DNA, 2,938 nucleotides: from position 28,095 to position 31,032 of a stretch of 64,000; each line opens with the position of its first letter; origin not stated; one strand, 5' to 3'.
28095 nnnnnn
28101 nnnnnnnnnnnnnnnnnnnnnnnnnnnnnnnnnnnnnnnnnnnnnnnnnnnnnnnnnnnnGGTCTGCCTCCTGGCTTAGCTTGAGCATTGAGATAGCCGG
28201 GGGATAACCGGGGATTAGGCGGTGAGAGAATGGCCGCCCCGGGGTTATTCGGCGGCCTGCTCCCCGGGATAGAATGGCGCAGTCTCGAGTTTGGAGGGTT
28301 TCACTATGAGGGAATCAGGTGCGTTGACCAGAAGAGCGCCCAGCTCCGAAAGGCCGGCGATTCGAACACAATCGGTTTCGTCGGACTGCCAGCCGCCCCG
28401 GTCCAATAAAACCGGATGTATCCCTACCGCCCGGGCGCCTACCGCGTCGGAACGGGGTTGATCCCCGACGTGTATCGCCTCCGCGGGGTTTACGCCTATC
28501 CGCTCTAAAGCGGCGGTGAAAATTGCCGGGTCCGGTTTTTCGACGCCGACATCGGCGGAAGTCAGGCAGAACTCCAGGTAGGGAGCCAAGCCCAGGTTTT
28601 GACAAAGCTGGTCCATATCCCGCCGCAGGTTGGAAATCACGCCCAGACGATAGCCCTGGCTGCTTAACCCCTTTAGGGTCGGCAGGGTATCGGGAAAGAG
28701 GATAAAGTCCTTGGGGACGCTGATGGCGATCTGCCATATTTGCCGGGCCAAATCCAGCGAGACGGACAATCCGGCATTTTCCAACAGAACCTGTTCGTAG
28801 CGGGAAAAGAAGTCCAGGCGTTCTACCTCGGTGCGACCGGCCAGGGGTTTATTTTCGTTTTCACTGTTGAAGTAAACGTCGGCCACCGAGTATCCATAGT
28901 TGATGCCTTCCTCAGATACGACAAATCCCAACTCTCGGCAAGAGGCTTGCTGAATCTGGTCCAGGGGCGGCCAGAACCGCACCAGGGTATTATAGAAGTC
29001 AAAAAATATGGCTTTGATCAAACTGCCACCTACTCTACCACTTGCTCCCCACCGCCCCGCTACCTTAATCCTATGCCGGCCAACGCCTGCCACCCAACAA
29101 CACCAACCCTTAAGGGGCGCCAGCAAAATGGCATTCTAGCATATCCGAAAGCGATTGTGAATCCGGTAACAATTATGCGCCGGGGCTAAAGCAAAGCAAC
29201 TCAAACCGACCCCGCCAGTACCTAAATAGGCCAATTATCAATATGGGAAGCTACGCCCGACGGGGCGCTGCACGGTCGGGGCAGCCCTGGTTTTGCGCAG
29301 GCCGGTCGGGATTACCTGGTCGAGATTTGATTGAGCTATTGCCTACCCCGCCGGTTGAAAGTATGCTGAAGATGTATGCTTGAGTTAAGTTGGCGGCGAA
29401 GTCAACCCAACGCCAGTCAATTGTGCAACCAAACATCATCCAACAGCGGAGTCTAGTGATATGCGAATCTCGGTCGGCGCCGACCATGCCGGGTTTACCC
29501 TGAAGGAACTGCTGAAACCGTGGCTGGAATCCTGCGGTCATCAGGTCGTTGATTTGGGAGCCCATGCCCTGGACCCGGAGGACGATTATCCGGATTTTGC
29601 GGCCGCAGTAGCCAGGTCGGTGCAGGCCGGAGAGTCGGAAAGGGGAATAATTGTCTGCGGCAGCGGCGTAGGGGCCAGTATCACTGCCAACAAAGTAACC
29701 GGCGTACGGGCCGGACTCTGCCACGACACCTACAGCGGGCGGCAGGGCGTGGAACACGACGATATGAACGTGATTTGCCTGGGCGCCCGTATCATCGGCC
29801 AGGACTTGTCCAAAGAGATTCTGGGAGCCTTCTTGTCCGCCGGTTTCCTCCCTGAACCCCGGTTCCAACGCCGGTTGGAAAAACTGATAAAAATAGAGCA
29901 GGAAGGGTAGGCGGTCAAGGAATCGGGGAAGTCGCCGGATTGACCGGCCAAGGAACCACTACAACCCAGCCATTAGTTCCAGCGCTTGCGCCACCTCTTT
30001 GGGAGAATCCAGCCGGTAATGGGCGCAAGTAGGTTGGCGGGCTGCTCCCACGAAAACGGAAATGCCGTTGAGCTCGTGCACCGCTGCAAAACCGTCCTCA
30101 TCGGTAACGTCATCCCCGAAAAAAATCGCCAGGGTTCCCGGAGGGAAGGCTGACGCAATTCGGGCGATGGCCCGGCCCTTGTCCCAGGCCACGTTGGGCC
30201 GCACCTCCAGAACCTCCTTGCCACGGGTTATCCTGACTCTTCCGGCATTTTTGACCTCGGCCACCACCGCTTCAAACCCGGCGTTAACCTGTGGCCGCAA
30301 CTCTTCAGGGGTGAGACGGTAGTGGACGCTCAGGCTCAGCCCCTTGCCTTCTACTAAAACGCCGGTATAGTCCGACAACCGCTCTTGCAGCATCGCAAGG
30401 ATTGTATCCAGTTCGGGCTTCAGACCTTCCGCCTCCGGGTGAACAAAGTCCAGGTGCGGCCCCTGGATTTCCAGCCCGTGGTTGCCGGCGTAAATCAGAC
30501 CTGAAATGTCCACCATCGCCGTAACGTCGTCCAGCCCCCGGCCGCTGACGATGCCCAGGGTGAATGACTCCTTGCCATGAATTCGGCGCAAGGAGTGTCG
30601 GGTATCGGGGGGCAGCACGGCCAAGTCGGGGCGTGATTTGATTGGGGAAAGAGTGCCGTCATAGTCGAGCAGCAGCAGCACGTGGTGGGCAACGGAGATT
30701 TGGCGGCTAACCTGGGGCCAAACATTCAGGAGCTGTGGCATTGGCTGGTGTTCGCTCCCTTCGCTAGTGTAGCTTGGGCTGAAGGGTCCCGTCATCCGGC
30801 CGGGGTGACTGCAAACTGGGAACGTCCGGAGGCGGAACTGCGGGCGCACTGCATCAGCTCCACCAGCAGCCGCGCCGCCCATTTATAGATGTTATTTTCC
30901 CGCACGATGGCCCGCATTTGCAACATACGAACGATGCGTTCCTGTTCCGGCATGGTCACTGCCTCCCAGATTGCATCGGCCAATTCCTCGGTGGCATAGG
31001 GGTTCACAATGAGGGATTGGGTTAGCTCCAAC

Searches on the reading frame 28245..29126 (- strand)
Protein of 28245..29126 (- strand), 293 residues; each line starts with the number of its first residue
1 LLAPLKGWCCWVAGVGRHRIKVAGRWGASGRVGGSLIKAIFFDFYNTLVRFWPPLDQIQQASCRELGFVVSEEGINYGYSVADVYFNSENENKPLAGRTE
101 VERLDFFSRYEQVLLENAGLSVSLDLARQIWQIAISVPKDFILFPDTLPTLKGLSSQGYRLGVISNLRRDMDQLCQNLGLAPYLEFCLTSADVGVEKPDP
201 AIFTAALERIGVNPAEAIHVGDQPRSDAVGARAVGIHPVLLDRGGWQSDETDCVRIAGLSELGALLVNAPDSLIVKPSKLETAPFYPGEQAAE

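Call 33: search_protein_families(library=pfam, proteins=[window:28245-29126:-], max_evalue=0.001)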
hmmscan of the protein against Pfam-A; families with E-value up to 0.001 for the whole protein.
window:28245-29126:- (293 aa): 3 families
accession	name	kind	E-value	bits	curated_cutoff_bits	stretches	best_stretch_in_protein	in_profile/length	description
PF00702.32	Hydrolase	-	2.3e-24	87.3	26.4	1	37-235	1-191/191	haloacid dehalogenase-like hydrolase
PF13419.12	HAD_2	-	5e-18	66.3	23.8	1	132-238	70-175/178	Haloacid dehalogenase-like hydrolase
PF13242.12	Hydrolase_like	-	9.5e-11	41.9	22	1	196-250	3-57/75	HAD-hyrolase-like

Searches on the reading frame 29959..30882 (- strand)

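Call 75: search_protein_families(library=pfam, proteins=[window:29959-30882:-], max_evalue=0.00001)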
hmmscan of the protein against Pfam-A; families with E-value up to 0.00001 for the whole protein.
window:29959-30882:- (307 aa): 1 family
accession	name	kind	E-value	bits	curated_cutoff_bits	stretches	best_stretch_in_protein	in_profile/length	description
PF02358.22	Trehalose_PPase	-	5e-42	144.1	27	1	71-294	1-234/235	Trehalose-phosphatase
